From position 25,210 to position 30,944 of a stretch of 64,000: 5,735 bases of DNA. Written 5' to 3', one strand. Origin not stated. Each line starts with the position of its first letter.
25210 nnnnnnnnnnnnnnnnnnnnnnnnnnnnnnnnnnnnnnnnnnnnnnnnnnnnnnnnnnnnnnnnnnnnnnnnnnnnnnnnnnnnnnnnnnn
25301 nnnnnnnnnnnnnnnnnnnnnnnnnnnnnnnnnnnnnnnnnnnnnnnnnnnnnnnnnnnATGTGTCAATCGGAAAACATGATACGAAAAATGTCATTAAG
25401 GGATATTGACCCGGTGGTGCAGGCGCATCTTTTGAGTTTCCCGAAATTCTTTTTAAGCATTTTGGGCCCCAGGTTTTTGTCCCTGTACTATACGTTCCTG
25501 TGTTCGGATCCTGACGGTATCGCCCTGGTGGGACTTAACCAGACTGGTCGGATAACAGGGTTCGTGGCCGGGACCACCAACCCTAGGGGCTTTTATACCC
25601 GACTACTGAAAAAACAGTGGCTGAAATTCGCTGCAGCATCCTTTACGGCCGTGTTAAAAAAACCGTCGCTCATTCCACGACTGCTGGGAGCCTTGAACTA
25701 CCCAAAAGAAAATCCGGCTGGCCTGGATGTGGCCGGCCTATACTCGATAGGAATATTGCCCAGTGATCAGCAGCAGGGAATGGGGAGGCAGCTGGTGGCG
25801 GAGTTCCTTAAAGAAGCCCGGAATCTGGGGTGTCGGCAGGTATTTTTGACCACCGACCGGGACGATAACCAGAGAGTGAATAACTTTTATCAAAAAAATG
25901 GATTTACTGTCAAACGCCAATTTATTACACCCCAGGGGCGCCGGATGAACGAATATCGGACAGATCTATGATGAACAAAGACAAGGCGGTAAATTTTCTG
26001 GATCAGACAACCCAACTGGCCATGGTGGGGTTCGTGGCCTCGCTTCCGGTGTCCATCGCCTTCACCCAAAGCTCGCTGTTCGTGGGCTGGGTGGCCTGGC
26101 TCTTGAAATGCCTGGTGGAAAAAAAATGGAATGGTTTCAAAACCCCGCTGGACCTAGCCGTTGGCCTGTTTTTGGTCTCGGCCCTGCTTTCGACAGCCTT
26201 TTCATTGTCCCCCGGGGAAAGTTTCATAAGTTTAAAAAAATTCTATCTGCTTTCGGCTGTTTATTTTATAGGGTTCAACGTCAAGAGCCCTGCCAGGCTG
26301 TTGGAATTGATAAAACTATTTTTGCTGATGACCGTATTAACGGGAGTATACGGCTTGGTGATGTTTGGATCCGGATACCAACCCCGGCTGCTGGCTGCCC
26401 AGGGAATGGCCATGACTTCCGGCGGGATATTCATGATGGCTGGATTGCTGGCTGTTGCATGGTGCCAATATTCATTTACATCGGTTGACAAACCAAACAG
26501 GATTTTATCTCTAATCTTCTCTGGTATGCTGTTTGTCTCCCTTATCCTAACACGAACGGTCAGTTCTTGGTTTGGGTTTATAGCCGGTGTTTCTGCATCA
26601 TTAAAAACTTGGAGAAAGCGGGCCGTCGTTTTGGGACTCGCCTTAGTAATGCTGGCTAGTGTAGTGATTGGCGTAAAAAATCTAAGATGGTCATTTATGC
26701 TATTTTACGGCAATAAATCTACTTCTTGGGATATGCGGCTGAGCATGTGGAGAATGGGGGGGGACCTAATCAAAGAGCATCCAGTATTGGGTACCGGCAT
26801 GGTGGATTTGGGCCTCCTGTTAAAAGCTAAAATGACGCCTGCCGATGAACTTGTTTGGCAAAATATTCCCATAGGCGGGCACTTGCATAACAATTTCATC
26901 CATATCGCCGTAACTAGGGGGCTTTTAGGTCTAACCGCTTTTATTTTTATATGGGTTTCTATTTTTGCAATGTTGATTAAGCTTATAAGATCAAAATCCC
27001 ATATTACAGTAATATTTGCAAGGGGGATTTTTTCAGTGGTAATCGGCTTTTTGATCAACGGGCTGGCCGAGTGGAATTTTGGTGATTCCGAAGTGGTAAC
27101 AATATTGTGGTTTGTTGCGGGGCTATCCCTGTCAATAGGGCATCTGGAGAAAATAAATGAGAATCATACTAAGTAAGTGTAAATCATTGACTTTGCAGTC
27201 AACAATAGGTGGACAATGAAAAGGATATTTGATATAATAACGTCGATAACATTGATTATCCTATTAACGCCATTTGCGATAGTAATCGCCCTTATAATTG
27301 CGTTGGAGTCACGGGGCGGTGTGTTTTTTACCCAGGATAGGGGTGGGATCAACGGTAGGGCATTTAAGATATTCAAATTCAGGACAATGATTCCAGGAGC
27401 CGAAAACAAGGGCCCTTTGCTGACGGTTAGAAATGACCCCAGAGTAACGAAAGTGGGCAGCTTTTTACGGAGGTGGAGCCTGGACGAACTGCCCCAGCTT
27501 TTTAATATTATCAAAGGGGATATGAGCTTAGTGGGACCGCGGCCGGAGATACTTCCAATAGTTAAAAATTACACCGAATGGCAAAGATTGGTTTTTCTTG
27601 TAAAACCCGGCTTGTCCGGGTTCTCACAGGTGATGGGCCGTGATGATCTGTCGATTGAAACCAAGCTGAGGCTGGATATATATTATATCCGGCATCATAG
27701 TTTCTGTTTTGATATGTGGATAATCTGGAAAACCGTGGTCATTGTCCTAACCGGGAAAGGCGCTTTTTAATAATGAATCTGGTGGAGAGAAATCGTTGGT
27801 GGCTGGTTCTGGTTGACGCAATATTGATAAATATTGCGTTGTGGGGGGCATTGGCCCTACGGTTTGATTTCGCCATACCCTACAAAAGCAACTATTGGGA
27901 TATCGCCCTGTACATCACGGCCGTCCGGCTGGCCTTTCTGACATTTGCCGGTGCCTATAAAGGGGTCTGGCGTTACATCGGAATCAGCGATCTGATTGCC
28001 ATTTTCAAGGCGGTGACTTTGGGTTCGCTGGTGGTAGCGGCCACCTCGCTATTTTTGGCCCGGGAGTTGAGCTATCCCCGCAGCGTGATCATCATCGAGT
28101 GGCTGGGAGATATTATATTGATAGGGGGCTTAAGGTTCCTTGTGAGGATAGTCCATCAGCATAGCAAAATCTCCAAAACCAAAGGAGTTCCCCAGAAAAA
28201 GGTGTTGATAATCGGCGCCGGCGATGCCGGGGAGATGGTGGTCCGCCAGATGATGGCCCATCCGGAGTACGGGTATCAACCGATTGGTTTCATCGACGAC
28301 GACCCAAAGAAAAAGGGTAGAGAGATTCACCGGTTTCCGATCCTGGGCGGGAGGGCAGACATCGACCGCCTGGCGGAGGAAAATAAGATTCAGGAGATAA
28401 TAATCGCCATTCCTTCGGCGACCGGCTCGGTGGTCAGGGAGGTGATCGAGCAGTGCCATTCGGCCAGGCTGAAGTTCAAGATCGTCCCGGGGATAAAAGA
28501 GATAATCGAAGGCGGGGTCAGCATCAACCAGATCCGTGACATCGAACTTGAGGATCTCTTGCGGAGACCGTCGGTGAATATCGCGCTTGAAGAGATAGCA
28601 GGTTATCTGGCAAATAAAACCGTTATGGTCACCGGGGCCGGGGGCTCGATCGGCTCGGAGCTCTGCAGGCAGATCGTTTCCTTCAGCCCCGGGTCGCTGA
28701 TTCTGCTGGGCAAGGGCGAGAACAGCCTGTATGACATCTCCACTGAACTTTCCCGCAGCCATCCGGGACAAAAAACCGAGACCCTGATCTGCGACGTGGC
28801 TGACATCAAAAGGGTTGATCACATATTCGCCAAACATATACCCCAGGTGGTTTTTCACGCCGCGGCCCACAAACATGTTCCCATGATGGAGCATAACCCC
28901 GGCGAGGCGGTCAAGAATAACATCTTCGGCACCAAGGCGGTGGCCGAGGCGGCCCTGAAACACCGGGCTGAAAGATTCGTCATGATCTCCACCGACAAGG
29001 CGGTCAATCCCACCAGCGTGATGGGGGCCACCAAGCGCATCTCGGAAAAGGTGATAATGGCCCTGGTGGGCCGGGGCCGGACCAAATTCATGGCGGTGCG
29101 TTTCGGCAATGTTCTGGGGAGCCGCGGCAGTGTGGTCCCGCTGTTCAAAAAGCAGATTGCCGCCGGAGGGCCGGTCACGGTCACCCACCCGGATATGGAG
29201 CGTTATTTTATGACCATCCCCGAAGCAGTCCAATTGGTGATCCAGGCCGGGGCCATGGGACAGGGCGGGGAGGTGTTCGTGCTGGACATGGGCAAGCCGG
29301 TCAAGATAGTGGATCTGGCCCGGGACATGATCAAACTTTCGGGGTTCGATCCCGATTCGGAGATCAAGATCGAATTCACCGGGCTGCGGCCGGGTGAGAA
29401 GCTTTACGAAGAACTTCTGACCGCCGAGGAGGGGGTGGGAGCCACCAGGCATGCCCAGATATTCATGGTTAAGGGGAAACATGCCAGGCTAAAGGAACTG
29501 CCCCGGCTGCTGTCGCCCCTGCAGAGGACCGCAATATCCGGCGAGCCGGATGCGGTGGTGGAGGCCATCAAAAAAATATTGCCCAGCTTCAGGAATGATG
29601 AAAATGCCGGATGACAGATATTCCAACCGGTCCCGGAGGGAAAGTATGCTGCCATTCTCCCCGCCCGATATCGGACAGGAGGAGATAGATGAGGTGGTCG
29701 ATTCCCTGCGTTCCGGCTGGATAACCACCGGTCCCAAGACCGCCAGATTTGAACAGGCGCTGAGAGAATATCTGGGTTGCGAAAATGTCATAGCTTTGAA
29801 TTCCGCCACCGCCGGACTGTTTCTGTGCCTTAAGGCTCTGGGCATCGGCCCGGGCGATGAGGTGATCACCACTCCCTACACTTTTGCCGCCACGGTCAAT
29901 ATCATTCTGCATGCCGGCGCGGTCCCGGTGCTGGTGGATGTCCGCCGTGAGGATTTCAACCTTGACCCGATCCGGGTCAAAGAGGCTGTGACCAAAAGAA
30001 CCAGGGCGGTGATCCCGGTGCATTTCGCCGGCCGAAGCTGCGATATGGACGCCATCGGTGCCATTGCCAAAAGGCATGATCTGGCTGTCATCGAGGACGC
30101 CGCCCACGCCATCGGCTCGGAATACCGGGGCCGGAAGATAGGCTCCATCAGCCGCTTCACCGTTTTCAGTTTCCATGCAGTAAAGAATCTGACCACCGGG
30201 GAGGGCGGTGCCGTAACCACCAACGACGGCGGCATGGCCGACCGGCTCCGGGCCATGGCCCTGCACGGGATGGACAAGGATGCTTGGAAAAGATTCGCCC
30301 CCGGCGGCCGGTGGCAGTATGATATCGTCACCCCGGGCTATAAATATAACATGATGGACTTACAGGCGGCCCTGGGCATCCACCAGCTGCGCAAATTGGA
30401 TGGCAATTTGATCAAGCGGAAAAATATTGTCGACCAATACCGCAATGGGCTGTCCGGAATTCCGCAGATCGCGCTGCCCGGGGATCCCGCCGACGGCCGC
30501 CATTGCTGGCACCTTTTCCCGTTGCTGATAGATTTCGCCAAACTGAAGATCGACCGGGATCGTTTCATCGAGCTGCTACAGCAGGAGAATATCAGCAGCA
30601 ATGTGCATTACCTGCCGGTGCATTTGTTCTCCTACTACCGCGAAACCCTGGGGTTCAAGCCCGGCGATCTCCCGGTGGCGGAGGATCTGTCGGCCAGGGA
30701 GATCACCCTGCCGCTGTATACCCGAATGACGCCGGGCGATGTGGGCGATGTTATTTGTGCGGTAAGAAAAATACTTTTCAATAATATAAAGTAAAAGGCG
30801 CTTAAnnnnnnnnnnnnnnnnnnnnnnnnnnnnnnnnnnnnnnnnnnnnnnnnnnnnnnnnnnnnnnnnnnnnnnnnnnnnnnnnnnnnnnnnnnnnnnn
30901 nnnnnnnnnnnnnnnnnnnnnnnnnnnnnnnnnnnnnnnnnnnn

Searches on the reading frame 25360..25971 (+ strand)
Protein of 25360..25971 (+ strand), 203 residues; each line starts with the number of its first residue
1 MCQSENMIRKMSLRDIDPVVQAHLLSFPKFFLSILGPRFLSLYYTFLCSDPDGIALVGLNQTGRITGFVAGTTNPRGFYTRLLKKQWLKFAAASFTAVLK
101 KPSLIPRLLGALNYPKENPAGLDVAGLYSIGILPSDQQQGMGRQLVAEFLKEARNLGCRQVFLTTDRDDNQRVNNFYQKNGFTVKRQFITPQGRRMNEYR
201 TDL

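Call 82: search_protein_families(library=pfam, proteins=[window:25360-25971:+], max_evalue=0.01)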
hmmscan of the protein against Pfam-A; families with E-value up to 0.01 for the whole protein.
window:25360-25971:+ (203 aa): 4 families
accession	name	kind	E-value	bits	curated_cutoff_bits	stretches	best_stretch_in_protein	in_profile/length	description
PF00583.31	Acetyltransf_1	-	1.9e-13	51.1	20.7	1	76-182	55-116/116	Acetyltransferase (GNAT) family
PF13508.13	Acetyltransf_7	-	6.4e-09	36.5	27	1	124-183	29-83/84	Acetyltransferase (GNAT) domain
PF13673.13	Acetyltransf_10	-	0.0003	21.2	23.6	1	127-198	54-123/128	Acetyltransferase (GNAT) domain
PF08445.16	FR47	-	0.00031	21.1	22.1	1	123-185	20-80/86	FR47-like protein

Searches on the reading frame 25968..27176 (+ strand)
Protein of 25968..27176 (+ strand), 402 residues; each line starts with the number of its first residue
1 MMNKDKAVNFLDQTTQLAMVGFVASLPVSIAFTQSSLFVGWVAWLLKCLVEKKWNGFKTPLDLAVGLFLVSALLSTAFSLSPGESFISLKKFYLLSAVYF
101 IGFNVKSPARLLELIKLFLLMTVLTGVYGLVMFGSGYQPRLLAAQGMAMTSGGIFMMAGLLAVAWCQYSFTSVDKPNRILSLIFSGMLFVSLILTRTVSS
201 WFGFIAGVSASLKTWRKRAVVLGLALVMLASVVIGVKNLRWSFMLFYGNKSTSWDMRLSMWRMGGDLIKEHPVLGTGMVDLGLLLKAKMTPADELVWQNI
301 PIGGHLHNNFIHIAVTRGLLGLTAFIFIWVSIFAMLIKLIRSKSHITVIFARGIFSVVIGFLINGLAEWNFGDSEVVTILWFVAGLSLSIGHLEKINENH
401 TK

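Call 10: search_protein_families(library=pfam, proteins=[window:25968-27176:+], max_evalue=0.0001)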
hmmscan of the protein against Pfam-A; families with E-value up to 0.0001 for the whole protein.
window:25968-27176:+ (402 aa): 1 family
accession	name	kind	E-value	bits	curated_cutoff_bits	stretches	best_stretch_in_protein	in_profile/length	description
PF04932.20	Wzy_C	-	1.5e-17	64.2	31.7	1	187-326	5-149/149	O-Antigen ligase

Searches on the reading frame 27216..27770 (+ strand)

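Call 10: search_protein_families(library=pfam, proteins=[window:27216-27770:+], max_evalue=0.0001)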
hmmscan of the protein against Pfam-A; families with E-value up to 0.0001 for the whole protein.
window:27216-27770:+ (184 aa): 1 family
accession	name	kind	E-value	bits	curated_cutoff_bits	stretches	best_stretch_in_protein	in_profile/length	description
PF02397.22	Bac_transf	-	2.9e-65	219.6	27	1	2-178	1-178/179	Bacterial sugar transferase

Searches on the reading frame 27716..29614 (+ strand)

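Call 10: search_protein_families(library=pfam, proteins=[window:27716-29614:+], max_evalue=0.0001)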
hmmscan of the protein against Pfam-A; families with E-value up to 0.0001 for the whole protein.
window:27716-29614:+ (632 aa): 9 families
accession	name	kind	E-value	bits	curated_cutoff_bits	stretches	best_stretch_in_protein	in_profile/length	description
PF02719.21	Polysacc_synt_2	-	9e-124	412.8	20.2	1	303-586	1-292/293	Polysaccharide biosynthesis protein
PF01370.27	Epimerase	-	1.2e-20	74.4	20.9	1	303-522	1-238/240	NAD dependent epimerase/dehydratase family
PF13727.12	CoA_binding_3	-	2.9e-16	60.4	25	1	93-258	18-175/175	CoA-binding domain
PF04321.23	RmlD_sub_bind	-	6.7e-14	52.1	27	1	302-471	2-156/287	RmlD substrate binding domain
PF16363.11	GDP_Man_Dehyd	-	5.5e-13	49.5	27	1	304-428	1-131/332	GDP-mannose 4,6 dehydratase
PF01073.25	3Beta_HSD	-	2e-09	37.3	22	1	304-435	1-125/280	3-beta hydroxysteroid dehydrogenase/isomerase family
PF17836.7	PglD_N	-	6.9e-07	30.2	23.4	1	162-232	1-65/78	PglD N-terminal domain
PF08659.16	KR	-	1.2e-05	25.7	22.6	1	302-425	2-135/180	KR domain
PF13460.12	NAD_binding_10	-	3.5e-05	24.2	27.2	0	307-431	1-103/184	NAD(P)H-binding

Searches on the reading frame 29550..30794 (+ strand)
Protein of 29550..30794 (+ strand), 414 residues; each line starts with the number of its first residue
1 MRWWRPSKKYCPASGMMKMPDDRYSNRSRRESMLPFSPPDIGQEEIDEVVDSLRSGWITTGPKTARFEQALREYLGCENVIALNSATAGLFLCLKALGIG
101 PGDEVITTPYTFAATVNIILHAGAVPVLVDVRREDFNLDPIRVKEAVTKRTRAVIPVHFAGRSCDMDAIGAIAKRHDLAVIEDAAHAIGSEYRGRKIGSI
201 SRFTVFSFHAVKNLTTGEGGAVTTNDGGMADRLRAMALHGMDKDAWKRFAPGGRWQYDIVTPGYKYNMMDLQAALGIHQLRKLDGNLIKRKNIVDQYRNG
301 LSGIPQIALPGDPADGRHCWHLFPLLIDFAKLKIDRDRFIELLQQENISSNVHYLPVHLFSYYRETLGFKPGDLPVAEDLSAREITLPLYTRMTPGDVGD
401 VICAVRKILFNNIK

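Call 10: search_protein_families(library=pfam, proteins=[window:29550-30794:+], max_evalue=0.0001)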
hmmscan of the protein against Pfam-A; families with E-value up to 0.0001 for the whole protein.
window:29550-30794:+ (414 aa): 3 families
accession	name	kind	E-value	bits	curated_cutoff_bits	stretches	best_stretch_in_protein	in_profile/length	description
PF01041.23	DegT_DnrJ_EryC1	-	7.2e-129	430.5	19.8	1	40-405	2-359/360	DegT/DnrJ/EryC1/StrS aminotransferase family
PF00155.27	Aminotran_1_2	-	4.1e-07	29.9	19.7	1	60-189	39-191/361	Aminotransferase class I and II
PF05889.19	SepSecS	-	3.2e-05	23.3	21.1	1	77-223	71-234/389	O-phosphoseryl-tRNA(Sec) selenium transferase, SepSecS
